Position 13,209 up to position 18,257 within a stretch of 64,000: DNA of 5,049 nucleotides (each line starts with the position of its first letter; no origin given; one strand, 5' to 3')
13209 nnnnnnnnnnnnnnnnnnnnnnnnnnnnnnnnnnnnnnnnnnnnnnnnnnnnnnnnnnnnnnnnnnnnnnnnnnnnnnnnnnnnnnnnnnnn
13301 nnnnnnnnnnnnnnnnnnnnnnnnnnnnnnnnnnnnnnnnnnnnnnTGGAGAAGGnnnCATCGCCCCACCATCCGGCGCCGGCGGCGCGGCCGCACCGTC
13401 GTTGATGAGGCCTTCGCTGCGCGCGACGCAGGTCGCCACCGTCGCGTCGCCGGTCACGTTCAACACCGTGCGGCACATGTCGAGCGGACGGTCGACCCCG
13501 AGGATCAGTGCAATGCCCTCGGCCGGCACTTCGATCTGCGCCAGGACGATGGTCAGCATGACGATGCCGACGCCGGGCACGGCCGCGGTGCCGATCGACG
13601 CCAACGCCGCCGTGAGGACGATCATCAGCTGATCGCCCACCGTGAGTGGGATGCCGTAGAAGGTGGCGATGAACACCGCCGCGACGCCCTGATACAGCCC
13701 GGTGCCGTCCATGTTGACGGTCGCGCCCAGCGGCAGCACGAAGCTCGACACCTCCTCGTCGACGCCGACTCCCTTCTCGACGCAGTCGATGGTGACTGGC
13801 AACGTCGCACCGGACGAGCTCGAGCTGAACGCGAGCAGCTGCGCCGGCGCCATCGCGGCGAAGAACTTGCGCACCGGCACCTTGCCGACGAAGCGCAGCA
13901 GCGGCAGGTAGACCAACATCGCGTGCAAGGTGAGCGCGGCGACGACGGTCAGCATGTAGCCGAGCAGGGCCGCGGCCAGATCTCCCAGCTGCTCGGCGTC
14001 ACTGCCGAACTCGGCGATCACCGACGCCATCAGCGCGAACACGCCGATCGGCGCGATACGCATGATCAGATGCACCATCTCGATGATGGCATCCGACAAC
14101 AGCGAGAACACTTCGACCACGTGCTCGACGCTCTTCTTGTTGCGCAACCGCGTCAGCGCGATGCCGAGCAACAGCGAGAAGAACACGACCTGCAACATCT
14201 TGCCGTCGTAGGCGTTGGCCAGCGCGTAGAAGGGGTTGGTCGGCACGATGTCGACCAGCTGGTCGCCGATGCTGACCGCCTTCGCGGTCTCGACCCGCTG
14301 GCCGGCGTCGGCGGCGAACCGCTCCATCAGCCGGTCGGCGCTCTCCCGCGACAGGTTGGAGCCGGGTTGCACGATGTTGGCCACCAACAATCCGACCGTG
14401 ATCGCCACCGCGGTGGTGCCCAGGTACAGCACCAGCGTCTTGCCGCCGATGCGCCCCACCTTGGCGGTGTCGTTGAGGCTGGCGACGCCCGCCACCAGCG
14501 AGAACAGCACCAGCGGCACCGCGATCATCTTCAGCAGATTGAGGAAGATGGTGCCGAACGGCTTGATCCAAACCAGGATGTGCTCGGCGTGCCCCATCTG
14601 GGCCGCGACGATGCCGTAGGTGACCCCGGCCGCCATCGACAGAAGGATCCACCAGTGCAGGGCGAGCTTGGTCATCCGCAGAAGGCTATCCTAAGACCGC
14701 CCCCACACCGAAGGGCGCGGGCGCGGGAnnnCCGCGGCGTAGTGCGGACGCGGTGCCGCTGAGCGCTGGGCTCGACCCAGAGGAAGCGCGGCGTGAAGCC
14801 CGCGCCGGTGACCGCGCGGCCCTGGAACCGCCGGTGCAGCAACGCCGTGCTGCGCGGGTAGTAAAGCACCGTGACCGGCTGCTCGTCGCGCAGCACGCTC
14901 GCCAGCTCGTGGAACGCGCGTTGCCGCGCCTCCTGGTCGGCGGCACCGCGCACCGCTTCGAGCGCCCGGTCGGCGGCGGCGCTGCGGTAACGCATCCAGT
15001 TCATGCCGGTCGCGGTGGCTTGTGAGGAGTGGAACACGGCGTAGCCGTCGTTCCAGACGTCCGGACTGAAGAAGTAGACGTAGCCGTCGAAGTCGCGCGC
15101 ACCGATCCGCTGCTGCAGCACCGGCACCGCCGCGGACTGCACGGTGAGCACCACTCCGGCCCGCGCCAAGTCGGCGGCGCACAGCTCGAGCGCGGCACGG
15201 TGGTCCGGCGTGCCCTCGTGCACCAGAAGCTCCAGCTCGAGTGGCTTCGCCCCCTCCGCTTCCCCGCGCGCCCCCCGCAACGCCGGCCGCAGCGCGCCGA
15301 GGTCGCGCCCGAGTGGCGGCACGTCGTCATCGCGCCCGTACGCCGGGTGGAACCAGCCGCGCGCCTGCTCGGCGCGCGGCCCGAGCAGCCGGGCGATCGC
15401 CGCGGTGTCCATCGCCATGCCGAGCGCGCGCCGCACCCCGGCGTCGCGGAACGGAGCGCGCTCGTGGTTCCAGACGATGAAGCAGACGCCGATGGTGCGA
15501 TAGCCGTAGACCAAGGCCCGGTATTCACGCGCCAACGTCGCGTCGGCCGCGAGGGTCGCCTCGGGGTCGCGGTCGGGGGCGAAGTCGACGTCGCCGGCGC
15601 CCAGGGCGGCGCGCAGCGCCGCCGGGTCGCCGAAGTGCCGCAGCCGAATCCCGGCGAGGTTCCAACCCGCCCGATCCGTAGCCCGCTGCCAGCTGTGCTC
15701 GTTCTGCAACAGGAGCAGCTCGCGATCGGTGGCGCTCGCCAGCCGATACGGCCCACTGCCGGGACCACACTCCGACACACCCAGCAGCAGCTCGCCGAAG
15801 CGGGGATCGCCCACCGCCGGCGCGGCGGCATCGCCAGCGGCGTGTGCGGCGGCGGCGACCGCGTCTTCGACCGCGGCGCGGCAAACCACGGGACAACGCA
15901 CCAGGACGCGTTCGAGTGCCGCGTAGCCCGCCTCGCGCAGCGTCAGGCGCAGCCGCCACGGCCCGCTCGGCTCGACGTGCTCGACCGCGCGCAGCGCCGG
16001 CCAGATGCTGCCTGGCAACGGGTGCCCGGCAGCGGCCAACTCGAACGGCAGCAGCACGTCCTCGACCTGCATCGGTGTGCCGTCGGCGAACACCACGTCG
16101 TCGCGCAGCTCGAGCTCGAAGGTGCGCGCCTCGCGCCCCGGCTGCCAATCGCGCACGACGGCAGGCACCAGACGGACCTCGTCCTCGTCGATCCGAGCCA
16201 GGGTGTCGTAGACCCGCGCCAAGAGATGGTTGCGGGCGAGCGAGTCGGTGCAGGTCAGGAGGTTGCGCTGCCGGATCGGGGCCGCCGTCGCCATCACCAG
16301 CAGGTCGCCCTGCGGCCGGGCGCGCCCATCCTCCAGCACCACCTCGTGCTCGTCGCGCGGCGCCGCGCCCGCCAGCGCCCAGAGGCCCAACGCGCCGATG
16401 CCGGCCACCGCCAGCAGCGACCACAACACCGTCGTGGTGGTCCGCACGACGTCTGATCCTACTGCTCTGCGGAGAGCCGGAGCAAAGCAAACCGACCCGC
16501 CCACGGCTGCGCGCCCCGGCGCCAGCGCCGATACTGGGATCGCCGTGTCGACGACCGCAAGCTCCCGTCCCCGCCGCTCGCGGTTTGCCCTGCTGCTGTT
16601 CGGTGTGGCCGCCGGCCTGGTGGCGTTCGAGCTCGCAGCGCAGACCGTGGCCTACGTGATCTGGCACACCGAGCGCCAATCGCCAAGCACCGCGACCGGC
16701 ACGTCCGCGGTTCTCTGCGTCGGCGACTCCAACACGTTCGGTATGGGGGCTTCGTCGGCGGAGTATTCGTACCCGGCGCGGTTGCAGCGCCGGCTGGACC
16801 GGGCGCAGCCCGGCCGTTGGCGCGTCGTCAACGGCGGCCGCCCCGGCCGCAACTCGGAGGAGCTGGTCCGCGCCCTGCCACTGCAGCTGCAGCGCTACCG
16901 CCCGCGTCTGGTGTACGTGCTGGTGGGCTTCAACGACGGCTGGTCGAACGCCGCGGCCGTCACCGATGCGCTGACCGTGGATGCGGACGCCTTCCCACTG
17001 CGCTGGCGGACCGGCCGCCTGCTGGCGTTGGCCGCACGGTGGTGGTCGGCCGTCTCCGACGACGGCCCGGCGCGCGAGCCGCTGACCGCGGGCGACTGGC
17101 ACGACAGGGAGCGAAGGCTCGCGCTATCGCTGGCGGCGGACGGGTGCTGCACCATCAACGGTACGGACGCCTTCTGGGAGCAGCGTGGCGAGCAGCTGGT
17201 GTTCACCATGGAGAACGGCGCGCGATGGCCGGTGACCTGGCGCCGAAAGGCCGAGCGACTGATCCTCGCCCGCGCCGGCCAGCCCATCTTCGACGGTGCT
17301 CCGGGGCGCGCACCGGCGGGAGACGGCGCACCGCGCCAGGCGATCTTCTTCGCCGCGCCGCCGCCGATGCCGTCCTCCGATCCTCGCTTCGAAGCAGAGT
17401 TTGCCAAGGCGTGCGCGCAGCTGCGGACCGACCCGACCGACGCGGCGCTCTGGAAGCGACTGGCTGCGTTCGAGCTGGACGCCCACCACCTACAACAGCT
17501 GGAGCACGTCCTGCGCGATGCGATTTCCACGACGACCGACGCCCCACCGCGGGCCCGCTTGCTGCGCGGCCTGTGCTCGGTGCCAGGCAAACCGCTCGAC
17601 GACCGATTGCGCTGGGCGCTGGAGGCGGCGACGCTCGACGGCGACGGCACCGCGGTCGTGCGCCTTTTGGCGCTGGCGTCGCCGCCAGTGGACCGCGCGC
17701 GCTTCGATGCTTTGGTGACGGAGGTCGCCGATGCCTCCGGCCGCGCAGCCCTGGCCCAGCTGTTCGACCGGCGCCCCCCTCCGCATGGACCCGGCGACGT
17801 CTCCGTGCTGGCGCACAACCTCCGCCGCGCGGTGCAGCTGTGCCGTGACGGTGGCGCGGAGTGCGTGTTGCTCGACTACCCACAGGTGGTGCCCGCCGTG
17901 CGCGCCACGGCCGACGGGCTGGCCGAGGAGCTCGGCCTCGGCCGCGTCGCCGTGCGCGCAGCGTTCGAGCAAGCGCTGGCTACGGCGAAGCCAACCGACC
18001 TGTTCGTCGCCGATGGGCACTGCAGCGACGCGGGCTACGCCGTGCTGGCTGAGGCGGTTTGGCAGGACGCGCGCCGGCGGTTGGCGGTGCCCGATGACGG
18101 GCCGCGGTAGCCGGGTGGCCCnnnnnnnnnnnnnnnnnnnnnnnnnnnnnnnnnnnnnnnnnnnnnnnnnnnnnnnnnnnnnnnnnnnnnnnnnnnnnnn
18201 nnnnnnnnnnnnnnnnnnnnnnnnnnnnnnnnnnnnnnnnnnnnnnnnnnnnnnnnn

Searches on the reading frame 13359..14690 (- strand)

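Call 72: search_protein_families(library=pfam, proteins=[window:13359-14690:-], max_evalue=0.00001)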
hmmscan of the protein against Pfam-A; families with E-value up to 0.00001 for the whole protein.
window:13359-14690:- (444 aa): 1 family
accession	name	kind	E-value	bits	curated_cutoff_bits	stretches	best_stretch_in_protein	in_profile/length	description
PF00375.23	SDF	-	2e-126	422.6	27.9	1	11-424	1-386/387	Sodium:dicarboxylate symporter family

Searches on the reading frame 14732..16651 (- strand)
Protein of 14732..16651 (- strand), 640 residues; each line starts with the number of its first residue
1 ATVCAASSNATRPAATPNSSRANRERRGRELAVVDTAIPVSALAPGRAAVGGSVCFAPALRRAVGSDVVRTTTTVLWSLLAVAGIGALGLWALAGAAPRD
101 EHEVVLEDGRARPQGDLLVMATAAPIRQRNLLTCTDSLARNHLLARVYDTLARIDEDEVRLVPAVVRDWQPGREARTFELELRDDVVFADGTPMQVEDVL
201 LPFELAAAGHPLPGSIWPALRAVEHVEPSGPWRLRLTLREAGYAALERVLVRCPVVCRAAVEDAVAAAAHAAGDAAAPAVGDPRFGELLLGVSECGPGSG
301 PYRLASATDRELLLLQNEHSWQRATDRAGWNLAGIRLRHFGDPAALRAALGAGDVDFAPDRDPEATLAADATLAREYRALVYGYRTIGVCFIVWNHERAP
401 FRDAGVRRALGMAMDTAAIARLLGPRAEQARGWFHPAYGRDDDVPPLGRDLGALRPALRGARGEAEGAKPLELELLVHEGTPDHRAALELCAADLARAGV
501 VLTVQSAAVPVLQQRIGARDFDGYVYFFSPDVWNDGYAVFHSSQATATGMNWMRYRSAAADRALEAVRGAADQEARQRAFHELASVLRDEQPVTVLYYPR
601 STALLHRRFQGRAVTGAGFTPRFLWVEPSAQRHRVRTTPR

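Call 72: search_protein_families(library=pfam, proteins=[window:14732-16651:-], max_evalue=0.00001)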
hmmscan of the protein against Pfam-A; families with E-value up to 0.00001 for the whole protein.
window:14732-16651:- (640 aa): 1 family
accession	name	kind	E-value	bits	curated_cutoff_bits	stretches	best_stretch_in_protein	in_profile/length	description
PF00496.27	SBP_bac_5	-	1.1e-31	110.7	32.4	1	161-542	2-359/368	Bacterial extracellular solute-binding proteins, family 5 Middle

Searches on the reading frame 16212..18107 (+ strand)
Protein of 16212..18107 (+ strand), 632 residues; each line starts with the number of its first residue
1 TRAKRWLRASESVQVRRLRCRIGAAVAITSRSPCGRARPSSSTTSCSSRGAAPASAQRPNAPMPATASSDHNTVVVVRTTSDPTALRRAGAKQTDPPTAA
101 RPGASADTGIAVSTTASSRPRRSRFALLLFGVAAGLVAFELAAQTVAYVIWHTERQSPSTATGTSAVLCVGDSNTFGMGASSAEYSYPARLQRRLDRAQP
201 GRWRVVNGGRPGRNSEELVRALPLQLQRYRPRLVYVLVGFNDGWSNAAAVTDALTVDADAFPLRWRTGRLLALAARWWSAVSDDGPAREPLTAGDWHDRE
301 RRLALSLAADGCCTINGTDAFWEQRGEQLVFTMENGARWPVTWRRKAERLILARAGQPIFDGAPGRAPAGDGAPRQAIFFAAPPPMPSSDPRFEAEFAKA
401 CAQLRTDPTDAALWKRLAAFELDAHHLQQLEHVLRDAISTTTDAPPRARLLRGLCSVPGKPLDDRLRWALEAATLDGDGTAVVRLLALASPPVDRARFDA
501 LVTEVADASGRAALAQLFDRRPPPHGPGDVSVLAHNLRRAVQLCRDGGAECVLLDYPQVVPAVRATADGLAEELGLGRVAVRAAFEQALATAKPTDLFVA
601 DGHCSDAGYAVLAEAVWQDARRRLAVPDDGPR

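Call 33: search_protein_families(library=pfam, proteins=[window:16212-18107:+], max_evalue=0.001)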
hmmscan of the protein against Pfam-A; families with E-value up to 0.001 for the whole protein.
window:16212-18107:+ (632 aa): 3 families
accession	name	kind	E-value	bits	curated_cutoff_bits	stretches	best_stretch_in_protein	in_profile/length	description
PF13472.12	Lipase_GDSL_2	-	1.1e-13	52.5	32.9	1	169-255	1-87/178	GDSL-like Lipase/Acylhydrolase family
PF25182.1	NonGDSL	-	1.9e-06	27.8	80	1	163-242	26-106/220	Non-GDSL lipase-like family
PF00657.28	Lipase_GDSL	-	1.7e-05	25.5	23.6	1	167-246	1-92/208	GDSL-like Lipase/Acylhydrolase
